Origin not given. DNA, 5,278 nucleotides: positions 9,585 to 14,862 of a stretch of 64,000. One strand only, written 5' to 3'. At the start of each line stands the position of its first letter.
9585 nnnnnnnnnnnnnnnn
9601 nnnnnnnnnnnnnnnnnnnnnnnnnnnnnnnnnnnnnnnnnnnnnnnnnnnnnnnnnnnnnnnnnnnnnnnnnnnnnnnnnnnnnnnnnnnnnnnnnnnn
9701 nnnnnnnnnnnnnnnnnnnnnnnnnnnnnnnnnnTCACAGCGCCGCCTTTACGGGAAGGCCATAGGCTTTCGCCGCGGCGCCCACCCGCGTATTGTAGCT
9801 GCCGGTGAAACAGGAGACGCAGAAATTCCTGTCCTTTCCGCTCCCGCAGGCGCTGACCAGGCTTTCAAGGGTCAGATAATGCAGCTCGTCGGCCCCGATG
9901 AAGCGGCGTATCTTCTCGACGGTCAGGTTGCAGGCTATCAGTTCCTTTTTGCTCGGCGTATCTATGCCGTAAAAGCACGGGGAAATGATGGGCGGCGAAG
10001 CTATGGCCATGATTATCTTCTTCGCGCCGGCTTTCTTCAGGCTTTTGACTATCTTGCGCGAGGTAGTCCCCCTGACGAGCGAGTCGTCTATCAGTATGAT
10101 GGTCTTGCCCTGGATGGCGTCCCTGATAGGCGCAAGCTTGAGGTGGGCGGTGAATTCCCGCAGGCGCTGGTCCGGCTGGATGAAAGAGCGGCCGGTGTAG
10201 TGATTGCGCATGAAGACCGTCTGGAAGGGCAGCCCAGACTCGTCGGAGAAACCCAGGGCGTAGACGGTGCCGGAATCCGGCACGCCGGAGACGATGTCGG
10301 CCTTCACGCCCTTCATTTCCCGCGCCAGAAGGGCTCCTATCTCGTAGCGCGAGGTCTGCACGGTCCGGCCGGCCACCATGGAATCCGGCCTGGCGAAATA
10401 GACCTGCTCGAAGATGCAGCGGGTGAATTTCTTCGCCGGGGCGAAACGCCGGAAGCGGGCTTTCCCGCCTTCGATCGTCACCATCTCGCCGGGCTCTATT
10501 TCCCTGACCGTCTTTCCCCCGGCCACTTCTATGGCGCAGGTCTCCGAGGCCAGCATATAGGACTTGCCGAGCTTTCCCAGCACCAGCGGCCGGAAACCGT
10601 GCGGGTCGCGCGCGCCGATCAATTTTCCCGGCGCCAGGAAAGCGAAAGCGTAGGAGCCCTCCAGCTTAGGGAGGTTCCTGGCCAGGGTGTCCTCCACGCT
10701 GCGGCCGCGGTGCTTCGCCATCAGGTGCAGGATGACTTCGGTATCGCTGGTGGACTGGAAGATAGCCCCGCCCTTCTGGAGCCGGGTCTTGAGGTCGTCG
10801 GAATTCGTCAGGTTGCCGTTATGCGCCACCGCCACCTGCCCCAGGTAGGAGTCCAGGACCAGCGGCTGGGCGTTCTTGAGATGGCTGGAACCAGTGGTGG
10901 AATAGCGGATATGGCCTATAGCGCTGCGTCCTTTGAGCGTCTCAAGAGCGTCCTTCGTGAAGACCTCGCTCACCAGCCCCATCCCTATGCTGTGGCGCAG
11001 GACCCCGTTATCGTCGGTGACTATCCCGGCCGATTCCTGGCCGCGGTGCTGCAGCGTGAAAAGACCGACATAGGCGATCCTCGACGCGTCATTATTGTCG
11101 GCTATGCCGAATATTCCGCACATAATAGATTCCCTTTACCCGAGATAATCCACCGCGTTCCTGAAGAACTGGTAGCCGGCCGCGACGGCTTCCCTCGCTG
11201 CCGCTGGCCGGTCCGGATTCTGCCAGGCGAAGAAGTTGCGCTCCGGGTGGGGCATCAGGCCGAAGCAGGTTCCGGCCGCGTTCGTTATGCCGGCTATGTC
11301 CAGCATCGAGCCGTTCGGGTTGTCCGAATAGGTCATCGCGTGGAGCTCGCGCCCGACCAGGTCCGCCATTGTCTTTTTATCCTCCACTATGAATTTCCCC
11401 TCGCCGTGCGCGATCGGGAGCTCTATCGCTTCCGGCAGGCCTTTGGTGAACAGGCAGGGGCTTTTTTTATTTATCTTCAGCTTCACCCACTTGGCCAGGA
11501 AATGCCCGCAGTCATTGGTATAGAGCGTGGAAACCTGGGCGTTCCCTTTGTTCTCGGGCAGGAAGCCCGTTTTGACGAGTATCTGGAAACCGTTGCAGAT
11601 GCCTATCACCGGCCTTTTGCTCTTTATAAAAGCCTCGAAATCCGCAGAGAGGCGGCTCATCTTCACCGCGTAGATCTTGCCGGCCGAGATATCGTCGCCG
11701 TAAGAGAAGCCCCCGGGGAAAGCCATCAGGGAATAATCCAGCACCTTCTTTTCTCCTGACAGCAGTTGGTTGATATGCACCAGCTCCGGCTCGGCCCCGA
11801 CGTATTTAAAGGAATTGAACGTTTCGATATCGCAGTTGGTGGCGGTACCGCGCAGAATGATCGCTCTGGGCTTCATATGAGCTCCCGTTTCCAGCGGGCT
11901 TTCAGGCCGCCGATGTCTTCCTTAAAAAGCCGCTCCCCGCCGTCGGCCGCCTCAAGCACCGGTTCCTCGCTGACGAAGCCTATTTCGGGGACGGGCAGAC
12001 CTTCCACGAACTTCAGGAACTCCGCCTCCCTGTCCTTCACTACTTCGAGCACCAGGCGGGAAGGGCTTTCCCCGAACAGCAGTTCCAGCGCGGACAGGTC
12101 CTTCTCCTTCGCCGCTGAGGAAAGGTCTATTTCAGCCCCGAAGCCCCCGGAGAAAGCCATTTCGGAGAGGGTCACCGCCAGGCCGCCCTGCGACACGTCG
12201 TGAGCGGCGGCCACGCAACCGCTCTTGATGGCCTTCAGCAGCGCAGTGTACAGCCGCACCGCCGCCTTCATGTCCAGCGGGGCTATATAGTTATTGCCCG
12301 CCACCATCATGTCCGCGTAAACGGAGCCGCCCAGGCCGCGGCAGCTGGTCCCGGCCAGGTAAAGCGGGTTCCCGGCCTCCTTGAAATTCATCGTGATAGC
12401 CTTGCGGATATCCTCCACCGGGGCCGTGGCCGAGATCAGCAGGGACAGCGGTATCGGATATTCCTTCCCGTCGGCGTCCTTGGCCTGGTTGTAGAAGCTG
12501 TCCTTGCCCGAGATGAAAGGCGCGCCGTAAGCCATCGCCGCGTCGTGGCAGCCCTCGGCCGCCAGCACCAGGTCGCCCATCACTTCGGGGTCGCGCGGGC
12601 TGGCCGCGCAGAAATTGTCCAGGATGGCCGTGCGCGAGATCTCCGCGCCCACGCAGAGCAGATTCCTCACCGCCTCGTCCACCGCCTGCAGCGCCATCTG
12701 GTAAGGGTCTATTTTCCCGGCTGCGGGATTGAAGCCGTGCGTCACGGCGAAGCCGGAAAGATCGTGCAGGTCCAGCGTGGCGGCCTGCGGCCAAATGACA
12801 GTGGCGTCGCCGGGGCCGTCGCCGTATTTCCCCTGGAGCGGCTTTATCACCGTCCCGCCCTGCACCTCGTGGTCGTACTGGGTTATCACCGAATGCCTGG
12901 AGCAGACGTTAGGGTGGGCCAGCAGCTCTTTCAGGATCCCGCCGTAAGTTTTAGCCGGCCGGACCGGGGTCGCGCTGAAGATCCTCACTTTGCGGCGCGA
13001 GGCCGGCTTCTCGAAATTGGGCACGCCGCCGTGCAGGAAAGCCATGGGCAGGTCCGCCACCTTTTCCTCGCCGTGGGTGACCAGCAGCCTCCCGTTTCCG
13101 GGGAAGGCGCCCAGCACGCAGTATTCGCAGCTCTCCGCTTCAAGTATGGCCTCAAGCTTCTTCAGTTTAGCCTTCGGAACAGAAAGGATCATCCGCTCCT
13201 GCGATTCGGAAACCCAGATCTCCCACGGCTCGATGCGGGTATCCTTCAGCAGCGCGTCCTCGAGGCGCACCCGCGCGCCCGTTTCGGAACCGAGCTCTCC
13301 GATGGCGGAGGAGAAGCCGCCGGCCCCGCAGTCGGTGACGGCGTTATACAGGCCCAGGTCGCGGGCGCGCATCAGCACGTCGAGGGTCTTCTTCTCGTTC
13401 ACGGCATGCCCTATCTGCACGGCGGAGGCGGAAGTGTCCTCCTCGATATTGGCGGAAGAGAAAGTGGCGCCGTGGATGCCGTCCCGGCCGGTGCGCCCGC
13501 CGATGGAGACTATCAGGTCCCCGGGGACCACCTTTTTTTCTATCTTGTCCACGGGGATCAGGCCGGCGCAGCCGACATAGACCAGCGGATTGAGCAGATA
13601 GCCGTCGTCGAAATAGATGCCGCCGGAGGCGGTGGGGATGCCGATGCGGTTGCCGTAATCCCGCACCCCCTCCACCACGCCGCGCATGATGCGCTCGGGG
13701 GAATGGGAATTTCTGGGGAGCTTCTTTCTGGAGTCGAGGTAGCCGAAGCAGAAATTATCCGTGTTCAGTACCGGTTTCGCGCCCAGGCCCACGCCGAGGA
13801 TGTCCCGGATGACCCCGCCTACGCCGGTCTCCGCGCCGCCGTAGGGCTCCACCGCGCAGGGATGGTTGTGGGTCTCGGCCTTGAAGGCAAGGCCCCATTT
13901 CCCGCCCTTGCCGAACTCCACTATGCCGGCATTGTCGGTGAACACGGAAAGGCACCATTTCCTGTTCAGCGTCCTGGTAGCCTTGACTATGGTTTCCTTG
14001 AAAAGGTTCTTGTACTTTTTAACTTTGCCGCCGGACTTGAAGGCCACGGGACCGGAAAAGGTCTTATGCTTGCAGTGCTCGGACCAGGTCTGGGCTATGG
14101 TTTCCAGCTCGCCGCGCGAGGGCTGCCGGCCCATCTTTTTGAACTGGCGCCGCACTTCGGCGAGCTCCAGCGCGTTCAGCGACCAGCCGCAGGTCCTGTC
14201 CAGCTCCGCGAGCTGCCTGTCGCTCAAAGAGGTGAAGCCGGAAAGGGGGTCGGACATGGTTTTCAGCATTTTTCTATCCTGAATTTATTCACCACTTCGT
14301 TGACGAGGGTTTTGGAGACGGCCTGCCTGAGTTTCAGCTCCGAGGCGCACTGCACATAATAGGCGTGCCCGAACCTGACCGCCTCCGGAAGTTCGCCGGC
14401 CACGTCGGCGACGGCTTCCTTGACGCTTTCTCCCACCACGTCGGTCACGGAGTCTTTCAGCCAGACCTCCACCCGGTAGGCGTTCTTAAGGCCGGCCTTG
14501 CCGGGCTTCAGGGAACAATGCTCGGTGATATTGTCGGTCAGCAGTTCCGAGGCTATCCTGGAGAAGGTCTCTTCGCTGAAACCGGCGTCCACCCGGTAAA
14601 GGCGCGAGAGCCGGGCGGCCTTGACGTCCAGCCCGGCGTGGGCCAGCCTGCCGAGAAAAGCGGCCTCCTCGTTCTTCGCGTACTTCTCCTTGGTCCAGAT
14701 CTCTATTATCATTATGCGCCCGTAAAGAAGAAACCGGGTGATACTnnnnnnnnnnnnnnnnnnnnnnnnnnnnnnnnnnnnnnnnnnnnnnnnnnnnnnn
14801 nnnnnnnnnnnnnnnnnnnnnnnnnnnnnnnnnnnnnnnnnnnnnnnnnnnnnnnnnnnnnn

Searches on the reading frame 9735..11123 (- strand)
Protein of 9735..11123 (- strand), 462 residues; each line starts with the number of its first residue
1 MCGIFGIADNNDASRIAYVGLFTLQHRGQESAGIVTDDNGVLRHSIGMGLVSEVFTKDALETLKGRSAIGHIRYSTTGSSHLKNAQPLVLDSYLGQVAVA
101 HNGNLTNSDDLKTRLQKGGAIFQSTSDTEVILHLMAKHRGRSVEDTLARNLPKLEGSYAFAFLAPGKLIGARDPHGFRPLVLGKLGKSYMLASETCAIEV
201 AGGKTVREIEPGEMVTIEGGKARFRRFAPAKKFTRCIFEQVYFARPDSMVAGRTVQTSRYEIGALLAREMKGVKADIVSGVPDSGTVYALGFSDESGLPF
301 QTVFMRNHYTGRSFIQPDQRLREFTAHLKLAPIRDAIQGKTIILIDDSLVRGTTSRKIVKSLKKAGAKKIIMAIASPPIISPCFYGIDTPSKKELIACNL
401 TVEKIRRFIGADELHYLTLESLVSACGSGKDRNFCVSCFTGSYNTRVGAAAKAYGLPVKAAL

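Call 58: search_protein_families(library=pfam, proteins=[window:9735-11123:-], max_evalue=0.00001)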
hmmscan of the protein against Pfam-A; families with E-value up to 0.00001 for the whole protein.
window:9735-11123:- (462 aa): 2 families
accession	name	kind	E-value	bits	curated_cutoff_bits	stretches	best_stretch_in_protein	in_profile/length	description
PF13537.11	GATase_7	-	4.7e-21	75.5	25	1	83-198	11-121/123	Glutamine amidotransferase domain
PF13522.11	GATase_6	-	2.5e-20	73.2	27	1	64-194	9-130/130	Glutamine amidotransferase domain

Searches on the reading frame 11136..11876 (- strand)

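Call 58: search_protein_families(library=pfam, proteins=[window:11136-11876:-], max_evalue=0.00001)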
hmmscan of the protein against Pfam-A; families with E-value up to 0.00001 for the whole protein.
window:11136-11876:- (246 aa): 1 family
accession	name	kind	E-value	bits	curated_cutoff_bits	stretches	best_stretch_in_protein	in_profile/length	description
PF13507.12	GATase_5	-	4.6e-65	219.7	27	1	2-244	1-259/260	CobB/CobQ-like glutamine amidotransferase domain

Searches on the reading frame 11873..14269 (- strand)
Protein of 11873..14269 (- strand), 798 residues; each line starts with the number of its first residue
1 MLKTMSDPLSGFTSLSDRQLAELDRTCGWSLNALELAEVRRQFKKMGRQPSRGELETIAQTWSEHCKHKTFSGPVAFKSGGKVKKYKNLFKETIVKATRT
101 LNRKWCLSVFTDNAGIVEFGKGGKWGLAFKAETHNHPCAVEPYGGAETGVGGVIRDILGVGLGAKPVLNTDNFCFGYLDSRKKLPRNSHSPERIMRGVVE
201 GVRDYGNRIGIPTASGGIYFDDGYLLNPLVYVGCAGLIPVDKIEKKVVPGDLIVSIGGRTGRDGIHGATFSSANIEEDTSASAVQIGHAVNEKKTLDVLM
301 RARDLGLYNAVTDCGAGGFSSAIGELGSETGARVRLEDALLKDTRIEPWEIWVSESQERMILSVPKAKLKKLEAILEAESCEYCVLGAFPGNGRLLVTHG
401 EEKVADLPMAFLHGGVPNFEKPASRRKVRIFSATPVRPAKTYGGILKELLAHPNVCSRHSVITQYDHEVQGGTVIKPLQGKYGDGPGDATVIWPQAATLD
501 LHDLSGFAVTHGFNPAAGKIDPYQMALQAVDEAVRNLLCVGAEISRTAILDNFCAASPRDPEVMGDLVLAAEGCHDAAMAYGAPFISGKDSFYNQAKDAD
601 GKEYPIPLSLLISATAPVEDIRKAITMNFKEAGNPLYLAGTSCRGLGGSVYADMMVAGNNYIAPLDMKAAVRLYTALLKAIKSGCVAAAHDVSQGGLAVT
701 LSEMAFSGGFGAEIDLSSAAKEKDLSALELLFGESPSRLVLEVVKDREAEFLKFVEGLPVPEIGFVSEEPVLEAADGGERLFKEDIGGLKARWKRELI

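Call 59: search_protein_families(library=pfam, proteins=[window:11873-14269:-], max_evalue=0.00001)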
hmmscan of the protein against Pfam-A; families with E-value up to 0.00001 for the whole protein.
window:11873-14269:- (798 aa): 3 families
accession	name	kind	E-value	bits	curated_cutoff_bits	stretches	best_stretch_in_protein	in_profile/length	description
PF02769.27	AIRS_C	-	5.3e-46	157.1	23.1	2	249-388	2-144/156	AIR synthase related protein, C-terminal domain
PF00586.29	AIRS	-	9.2e-29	100.6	24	2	112-238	2-112/112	AIR synthase related protein, N-terminal domain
PF18072.6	FGAR-AT_linker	-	1.2e-13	51.8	26.6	1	20-69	1-50/50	Formylglycinamide ribonucleotide amidotransferase linker domain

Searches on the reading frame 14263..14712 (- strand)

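Call 59: search_protein_families(library=pfam, proteins=[window:14263-14712:-], max_evalue=0.00001)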
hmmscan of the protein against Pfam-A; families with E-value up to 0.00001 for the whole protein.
window:14263-14712:- (149 aa): 1 family
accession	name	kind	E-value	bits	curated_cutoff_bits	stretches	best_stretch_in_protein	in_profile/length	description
PF02700.19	PurS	-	1.3e-08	35.4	22.2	1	80-147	3-76/77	Phosphoribosylformylglycinamidine (FGAM) synthase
